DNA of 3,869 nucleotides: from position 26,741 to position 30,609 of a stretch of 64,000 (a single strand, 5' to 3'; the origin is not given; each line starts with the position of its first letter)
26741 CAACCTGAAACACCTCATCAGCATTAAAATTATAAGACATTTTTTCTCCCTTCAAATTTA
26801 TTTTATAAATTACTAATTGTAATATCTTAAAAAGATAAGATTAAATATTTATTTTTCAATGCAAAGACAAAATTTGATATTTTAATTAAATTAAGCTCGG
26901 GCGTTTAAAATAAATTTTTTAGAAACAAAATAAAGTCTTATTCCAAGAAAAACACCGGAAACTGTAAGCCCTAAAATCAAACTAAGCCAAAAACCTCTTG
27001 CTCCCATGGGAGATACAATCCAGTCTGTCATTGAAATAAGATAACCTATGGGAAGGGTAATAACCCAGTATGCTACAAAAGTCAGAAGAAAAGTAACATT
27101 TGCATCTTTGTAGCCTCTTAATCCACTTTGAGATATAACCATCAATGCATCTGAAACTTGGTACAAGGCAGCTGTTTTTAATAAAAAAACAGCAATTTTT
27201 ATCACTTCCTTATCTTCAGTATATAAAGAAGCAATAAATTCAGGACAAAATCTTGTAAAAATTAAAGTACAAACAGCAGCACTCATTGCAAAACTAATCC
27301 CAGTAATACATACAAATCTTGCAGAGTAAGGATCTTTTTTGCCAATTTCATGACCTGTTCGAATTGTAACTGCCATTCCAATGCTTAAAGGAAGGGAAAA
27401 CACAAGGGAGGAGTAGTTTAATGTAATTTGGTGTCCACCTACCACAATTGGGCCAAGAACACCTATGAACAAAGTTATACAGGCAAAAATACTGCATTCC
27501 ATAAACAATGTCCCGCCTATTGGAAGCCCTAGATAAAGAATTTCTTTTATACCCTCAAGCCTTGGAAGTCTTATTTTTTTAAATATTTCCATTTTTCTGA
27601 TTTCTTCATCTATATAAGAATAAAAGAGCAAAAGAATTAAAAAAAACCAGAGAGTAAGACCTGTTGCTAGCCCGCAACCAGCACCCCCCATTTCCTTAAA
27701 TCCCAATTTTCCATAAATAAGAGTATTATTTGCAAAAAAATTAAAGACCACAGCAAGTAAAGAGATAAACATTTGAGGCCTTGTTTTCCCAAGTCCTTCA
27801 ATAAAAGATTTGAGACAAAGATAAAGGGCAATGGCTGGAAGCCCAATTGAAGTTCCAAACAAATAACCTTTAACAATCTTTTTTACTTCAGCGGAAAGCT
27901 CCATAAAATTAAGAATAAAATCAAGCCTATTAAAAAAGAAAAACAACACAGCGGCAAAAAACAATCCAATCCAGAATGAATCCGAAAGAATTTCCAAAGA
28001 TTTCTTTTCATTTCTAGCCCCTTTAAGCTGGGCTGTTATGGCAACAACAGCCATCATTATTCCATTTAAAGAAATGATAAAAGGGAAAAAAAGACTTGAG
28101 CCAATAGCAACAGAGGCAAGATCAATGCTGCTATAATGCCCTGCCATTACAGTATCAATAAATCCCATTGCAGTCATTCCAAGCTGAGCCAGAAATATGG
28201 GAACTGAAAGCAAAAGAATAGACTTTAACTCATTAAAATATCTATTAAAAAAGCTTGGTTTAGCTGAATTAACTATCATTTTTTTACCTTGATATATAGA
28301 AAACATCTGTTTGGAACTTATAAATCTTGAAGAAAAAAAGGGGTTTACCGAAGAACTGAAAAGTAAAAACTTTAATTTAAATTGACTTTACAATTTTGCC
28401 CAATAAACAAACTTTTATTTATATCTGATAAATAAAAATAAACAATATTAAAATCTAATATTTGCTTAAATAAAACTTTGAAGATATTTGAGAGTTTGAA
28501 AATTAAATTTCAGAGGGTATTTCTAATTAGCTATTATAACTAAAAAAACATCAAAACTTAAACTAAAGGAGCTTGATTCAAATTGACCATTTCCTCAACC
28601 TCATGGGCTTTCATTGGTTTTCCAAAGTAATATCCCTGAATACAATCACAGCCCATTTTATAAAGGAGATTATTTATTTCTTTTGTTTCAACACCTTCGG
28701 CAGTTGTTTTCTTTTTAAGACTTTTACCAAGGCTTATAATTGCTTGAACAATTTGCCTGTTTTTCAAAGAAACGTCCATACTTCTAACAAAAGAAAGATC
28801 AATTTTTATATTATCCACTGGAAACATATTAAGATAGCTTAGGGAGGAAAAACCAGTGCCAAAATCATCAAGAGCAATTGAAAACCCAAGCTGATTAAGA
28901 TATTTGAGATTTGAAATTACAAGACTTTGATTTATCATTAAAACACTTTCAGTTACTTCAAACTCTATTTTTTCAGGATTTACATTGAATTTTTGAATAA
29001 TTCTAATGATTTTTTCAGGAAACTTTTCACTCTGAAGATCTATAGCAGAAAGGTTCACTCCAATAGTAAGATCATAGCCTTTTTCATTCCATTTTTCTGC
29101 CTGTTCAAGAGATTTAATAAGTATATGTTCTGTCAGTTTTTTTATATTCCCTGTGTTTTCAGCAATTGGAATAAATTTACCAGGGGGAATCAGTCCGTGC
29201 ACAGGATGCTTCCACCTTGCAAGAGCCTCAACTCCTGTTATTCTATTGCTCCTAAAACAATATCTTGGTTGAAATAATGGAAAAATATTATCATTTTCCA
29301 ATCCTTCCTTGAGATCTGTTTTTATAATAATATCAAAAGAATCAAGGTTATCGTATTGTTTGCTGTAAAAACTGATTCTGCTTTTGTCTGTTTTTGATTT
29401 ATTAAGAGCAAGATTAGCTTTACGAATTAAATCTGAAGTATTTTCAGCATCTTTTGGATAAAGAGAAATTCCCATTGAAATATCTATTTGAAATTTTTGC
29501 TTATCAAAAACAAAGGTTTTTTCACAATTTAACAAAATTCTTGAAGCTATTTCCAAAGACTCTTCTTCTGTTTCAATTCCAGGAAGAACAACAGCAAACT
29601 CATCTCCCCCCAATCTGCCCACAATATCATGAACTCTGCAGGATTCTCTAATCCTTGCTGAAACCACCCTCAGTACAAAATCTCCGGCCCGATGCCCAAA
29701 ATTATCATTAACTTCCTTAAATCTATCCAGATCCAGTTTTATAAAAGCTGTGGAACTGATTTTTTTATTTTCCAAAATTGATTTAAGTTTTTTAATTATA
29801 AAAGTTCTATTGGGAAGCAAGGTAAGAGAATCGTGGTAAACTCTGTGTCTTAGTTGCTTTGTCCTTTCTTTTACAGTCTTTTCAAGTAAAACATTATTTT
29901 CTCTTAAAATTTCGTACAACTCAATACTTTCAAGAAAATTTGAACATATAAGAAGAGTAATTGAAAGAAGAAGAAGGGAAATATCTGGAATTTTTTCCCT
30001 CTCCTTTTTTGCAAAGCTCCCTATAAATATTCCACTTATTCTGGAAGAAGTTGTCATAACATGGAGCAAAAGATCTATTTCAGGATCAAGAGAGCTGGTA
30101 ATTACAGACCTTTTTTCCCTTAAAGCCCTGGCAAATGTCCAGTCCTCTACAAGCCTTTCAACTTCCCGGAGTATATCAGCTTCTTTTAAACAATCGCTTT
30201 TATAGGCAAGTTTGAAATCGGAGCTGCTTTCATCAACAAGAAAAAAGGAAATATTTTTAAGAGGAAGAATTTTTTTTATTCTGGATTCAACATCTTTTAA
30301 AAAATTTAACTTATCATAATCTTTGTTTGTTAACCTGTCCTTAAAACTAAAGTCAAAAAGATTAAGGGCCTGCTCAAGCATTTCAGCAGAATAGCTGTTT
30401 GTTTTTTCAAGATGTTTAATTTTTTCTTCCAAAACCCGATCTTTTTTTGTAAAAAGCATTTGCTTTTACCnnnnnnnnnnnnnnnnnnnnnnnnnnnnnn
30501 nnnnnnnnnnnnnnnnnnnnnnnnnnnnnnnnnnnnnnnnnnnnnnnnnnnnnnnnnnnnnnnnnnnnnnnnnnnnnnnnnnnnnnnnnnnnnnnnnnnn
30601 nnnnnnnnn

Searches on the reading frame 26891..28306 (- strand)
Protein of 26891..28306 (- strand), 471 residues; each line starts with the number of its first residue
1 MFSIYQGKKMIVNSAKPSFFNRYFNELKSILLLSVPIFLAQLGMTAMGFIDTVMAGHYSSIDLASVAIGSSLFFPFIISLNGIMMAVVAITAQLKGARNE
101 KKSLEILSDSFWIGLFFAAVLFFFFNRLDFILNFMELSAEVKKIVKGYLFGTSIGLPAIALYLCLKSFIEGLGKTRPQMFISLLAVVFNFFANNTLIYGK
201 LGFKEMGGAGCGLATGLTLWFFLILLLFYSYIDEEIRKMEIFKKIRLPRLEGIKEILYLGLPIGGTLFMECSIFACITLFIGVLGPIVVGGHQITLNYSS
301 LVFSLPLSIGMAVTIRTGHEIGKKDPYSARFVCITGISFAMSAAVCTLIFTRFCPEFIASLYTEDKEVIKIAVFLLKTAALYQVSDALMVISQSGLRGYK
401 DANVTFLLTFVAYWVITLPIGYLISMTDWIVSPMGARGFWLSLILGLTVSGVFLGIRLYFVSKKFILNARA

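Call 4: search_protein_families(library=pfam, proteins=[window:26891-28306:-], max_evalue=0.01)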
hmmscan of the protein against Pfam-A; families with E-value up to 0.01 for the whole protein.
window:26891-28306:- (471 aa): 1 family
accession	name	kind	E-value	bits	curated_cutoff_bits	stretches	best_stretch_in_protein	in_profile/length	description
PF01554.23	MatE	-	1e-55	188.2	24.9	2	262-423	1-161/161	MatE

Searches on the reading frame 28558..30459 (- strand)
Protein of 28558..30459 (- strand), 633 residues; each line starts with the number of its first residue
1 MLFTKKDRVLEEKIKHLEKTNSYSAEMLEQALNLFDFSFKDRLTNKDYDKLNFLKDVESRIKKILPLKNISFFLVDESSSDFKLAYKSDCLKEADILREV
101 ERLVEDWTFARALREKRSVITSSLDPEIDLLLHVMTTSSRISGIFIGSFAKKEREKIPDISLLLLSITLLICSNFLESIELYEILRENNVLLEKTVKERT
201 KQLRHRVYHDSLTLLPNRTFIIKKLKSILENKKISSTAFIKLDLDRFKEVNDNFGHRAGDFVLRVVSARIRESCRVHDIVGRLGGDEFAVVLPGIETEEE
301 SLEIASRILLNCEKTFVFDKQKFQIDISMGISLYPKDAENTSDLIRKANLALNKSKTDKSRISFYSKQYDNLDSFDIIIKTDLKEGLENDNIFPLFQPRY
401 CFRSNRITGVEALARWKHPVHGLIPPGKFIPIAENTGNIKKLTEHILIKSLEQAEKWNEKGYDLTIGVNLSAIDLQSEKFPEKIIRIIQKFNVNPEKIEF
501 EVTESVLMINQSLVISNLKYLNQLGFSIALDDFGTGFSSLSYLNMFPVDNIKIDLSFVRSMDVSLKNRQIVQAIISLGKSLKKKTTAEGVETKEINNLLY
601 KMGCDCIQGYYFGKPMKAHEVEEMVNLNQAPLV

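Call 4: search_protein_families(library=pfam, proteins=[window:28558-30459:-], max_evalue=0.01)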
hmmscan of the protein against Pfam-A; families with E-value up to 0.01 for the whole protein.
window:28558-30459:- (633 aa): 2 families
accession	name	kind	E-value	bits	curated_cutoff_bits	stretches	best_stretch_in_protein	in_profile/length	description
PF00563.25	EAL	-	9.1e-70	235.1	31.3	1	382-615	3-236/236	EAL domain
PF00990.26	GGDEF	-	1.1e-39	136.2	23.8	1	208-359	2-158/161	Diguanylate cyclase, GGDEF domain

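Call 10: search_protein_families(library=ncbifam, proteins=[window:28558-30459:-], max_evalue=0.1)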
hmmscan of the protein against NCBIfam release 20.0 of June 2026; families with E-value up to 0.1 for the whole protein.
window:28558-30459:- (633 aa): 28 families (the best 25 are shown)
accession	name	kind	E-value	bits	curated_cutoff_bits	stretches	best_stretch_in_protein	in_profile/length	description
NF045675.1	PhdiestaseDibA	equivalog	6.5e-108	361.7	980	1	195-622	191-622/623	phosphodiesterase DibA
NF007474.0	PRK10060.1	equivalog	1.2e-95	321.2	782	1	197-625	225-654/663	cyclic di-GMP phosphodiesterase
NF052458.1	PhdiestGepA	equivalog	1.3e-95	321.3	1200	1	195-620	413-836/840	phosphodiesterase GepA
NF008467.0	PRK11359.1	equivalog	1.5e-92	310.9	857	1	198-625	367-792/800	oxygen-sensing cyclic-di-GMP phosphodiesterase DosP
NF053781.1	cdiGMPphdstlr2612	equivalog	1.4e-90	304.6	1600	1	200-625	833-1265/1268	Tlr1612 family c-di-GMP phosphodiesterase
NF007298.0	PRK09776.1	equivalog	4.5e-67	226.8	1135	1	200-618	677-1099/1111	diguanylate cyclase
NF008807.1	PRK11829.1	equivalog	4.4e-63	213.5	733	1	185-622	224-659/670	biofilm formation regulator HmsP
NF052596.1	RR_EAL_PvrR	equivalog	1.2e-51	175.6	580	1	373-626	137-390/398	response regulator cyclic di-GMP phosphodiesterase PvrR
NF007839.0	PRK10551.1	equivalog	1.4e-51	175.7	461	1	383-626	268-511/518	cyclic di-GMP phosphodiesterase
NF007423.1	PRK09966.1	equivalog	2.7e-44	151.7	325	1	193-356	225-390/390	diguanylate cyclase DgcN/YfiN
NF045673.1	c-di-GMPRcptLapD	equivalog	2.1e-40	138.7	1020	1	197-616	226-645/647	cyclic di-GMP receptor LapD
TIGR00254.1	GGDEF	domain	2.1e-37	128.4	37.4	1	204-361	2-162/168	diguanylate cyclase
NF007135.0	PRK09581.1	equivalog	3.8e-32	111.7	474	1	205-359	290-449/457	PleD family two-component system response regulator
NF008281.1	PRK11059.1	equivalog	4.9e-32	111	663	1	203-617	217-631/633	RNase E specificity factor CsrD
NF038266.1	diguan_SiaD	equivalog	1.6e-31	109.6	290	1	194-357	81-246/252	biofilm regulation diguanylate cyclase SiaD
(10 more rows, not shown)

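Call 24: search_protein_families(library=pfam, alignment_id=A2, max_evalue=0.001)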
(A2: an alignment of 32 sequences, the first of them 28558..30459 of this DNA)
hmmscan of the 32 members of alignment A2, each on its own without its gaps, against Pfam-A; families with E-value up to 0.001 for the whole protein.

A. member 1, window:28558-30459:- (633 aa): 2 families
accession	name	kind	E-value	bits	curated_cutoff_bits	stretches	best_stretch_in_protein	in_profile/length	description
PF00563.25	EAL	-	9.1e-70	235.1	31.3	1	382-615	3-236/236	EAL domain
PF00990.26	GGDEF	-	1.1e-39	136.2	23.8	1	208-359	2-158/161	Diguanylate cyclase, GGDEF domain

B. families by the number of members that match (of 32 scanned): 16 families
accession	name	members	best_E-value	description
PF02518.31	HATPase_c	26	1.2e-32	Histidine kinase-, DNA gyrase B-, and HSP90-like ATPase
PF00072.30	Response_reg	25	8.7e-51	Response regulator receiver domain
PF00512.31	HisKA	25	1.6e-25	His Kinase A (phospho-acceptor) domain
PF01627.28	Hpt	10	1.5e-13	Hpt domain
PF00989.32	PAS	8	1.4e-12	PAS fold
PF08448.16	PAS_4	8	9e-10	PAS fold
PF13426.13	PAS_9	7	3.1e-11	PAS domain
PF00990.26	GGDEF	6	1.5e-52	Diguanylate cyclase, GGDEF domain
PF08447.18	PAS_3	6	1.3e-15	PAS fold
PF13492.12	GAF_3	5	1.4e-16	GAF domain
PF13188.13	PAS_8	5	4.1e-08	PAS domain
PF00563.25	EAL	3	1.9e-72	EAL domain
PF13185.12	GAF_2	2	1.2e-16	GAF domain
PF01590.32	GAF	1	4.4e-15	GAF domain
PF24896.1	Receiver_CRE1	1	5.9e-09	AHK4/CRE1/WOL first receiver domain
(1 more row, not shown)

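Call 80: search_protein_families(library=pfam, alignment_id=A8, max_evalue=0.001)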
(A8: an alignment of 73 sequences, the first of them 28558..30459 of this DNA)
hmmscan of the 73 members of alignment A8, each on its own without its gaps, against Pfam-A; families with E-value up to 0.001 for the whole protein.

A. member 1, window:28558-30459:- (633 aa): 2 families
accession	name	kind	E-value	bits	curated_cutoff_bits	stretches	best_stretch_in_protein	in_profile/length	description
PF00563.25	EAL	-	9.1e-70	235.1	31.3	1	382-615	3-236/236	EAL domain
PF00990.26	GGDEF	-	1.1e-39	136.2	23.8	1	208-359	2-158/161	Diguanylate cyclase, GGDEF domain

B. families by the number of members that match (of 73 scanned): 37 families (the first 25 are shown)
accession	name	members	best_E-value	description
PF02518.31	HATPase_c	60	8.9e-34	Histidine kinase-, DNA gyrase B-, and HSP90-like ATPase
PF00512.31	HisKA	59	1.2e-24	His Kinase A (phospho-acceptor) domain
PF00072.30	Response_reg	52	2e-53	Response regulator receiver domain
PF13426.13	PAS_9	28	3.2e-31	PAS domain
PF00989.32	PAS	27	3.2e-33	PAS fold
PF13492.12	GAF_3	26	1.7e-14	GAF domain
PF13188.13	PAS_8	23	2.6e-16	PAS domain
PF08448.16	PAS_4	20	7.9e-30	PAS fold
PF08447.18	PAS_3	16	7.4e-30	PAS fold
PF00990.26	GGDEF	9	3.4e-50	Diguanylate cyclase, GGDEF domain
PF13185.12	GAF_2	8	3.4e-14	GAF domain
PF01590.32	GAF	7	1.7e-14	GAF domain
PF01627.28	Hpt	6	1.3e-15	Hpt domain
PF00563.25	EAL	5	9.3e-76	EAL domain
PF23198.2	PDE8A_N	5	3.5e-05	PDE8A-like, N-terminal domain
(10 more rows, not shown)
